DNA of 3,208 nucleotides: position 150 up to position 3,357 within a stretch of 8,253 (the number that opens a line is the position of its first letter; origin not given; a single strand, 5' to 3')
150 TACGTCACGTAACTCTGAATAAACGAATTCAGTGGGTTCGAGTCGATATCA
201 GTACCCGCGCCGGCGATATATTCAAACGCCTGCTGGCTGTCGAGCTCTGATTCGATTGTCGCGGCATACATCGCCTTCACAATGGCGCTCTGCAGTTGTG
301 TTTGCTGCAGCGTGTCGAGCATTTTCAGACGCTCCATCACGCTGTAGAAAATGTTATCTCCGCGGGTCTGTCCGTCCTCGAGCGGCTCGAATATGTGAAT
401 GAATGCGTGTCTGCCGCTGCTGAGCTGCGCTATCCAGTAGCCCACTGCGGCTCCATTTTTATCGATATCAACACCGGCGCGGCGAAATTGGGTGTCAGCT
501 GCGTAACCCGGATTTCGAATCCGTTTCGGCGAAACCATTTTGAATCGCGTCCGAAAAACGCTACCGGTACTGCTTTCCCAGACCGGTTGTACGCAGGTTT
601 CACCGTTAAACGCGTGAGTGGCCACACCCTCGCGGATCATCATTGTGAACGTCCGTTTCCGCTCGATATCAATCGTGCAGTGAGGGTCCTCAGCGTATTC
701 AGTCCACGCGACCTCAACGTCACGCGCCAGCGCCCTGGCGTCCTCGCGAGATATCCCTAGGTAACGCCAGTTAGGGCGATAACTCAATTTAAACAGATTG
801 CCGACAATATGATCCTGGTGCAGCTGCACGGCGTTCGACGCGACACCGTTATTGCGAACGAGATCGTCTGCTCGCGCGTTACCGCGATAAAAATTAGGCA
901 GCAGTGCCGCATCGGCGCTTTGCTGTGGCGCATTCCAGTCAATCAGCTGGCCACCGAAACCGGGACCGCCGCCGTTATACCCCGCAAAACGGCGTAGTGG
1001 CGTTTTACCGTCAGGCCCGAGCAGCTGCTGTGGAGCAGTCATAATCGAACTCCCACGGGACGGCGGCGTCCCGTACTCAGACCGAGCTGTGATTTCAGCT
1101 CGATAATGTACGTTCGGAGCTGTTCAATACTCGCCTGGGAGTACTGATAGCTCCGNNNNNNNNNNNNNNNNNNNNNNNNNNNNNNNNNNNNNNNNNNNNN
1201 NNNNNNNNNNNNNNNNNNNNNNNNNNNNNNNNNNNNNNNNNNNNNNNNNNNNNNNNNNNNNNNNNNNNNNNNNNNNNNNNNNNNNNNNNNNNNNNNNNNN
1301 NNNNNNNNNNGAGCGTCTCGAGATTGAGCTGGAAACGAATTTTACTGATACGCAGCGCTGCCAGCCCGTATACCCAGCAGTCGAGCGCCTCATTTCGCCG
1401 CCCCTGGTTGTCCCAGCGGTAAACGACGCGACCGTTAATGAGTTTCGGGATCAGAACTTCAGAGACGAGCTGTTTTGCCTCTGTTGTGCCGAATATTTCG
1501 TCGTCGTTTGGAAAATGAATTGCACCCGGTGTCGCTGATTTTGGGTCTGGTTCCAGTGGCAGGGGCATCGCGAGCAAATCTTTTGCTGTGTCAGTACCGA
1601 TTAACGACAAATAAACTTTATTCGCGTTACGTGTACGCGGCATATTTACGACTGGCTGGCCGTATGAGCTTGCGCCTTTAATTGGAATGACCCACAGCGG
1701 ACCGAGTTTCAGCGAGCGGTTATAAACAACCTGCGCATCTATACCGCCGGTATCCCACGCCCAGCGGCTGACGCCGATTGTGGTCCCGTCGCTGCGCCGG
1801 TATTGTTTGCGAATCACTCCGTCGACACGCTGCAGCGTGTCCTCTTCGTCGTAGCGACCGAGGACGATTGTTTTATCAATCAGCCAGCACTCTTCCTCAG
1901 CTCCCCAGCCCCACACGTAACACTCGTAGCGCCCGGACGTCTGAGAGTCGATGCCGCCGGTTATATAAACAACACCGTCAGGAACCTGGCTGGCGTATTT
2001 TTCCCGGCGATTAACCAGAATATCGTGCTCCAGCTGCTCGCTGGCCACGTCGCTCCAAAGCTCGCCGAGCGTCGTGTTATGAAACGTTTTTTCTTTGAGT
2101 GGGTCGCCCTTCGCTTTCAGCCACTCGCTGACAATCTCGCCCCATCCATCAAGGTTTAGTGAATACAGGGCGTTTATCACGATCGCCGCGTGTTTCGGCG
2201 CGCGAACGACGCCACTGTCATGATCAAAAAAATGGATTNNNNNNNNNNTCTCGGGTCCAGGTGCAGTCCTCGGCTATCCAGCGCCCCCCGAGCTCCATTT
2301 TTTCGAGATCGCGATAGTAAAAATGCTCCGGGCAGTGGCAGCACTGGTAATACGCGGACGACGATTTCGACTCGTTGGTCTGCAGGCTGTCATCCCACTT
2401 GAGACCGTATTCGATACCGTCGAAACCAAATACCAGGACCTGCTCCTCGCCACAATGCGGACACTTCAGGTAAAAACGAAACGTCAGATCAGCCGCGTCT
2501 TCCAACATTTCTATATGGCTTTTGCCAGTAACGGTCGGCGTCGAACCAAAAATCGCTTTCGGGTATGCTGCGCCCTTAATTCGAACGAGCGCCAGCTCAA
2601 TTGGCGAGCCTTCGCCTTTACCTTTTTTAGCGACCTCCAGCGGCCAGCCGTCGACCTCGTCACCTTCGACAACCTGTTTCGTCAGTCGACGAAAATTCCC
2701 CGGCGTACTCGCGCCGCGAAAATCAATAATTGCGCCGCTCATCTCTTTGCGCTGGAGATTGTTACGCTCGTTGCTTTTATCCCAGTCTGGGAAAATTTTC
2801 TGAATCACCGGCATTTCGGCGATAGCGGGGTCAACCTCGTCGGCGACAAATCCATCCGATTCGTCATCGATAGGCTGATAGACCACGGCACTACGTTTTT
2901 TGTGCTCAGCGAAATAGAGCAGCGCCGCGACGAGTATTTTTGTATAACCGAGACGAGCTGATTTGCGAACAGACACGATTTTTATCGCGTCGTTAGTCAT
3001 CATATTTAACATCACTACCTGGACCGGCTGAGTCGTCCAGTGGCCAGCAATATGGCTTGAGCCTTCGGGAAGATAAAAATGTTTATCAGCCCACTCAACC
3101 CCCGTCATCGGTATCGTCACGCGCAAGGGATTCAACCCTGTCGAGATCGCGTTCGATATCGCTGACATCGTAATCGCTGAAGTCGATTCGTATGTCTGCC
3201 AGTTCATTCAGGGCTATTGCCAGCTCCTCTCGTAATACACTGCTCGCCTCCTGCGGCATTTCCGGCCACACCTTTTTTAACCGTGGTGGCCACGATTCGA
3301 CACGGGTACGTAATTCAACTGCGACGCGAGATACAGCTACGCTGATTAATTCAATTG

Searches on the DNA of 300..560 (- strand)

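Call 53: search_dna_similar(query=window:300-560:-, collection=ecoli_genomes, mode=near, max_rows=8)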
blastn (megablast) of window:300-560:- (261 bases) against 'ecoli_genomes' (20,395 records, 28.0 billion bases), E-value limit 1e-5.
Records with a match: 443; places in all: 446; records where one place covers at least 80% of the query: 442.
Genomes with a match: 443 of 5426; with a place that covers at least 80% of the query: 442. Places per genome that has any: lowest 1, median 1, highest 3. On chromosomes: 446 places; on plasmids: 0.
Best place of each record, by identity: 95-99% 1; 90-95% 442.
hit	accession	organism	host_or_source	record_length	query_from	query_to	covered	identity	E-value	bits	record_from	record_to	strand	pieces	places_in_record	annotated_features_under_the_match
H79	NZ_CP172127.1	Escherichia coli strain GF43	chicken meat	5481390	1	261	100%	98.5%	6e-60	467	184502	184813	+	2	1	phage portal protein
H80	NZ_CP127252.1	Escherichia coli strain C41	Bos taurus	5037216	1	261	100%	94.7%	1e-51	411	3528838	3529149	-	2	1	phage portal protein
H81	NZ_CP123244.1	Escherichia coli strain YZMc3-1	chicken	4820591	1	261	100%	94.7%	1e-51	411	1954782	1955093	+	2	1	phage portal protein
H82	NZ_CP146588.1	Escherichia coli strain A1.S1.126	Homo sapiens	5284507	1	261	100%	93.9%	6e-50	401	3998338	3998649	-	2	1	phage portal protein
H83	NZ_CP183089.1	Escherichia coli strain 447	Homo sapiens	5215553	1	261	100%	93.9%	6e-50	401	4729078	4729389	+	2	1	phage portal protein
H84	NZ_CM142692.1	Escherichia coli strain UID2309220015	Homo sapiens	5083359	1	261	100%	93.9%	6e-50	401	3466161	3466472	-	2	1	phage portal protein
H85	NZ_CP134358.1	Escherichia coli strain TUM13936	Homo sapiens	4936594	1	261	100%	93.6%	1e-51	394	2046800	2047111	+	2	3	phage portal protein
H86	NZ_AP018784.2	Escherichia coli strain SK1144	-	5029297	1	261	100%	93.6%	3e-48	395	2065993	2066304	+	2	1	phage portal protein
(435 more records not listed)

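Call 55: get_annotated_region(hit=H79, flank=100)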
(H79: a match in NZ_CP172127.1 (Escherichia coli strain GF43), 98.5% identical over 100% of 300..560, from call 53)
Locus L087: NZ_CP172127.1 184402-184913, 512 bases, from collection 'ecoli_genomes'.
description: Escherichia coli strain GF43 chromosome, complete genome
organism: Escherichia coli strain GF43 (NCBI taxid 562)
replicon: chromosome; assembly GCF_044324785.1
host: -; source: chicken meat; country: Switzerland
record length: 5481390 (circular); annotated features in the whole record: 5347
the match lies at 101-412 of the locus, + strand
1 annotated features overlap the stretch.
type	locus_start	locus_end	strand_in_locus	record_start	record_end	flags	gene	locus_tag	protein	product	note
CDS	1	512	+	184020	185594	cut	-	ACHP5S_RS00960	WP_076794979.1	phage portal protein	-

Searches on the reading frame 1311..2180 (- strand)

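Call 49: search_protein_families(library=pfam, proteins=[window:1311-2180:-], max_evalue=0.001)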
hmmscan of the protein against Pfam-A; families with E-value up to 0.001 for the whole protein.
window:1311-2180:- (290 aa): 1 family
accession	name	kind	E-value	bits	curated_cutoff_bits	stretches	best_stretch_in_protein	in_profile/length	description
PF20454.4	GpA_nuclease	-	5.2e-63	213.4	22.5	1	2-282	6-290/294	Terminase large subunit gpA, endonuclease domain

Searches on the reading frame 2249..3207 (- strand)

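Call 49: search_protein_families(library=pfam, proteins=[window:2249-3207:-], max_evalue=0.001)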
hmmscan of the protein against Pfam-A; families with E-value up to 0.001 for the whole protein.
window:2249-3207:- (319 aa): 1 family
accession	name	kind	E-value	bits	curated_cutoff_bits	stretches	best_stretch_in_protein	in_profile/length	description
PF05876.18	GpA_ATPase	-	4.3e-47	161.3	25.6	1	51-310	1-247/247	Phage terminase large subunit gpA, ATPase domain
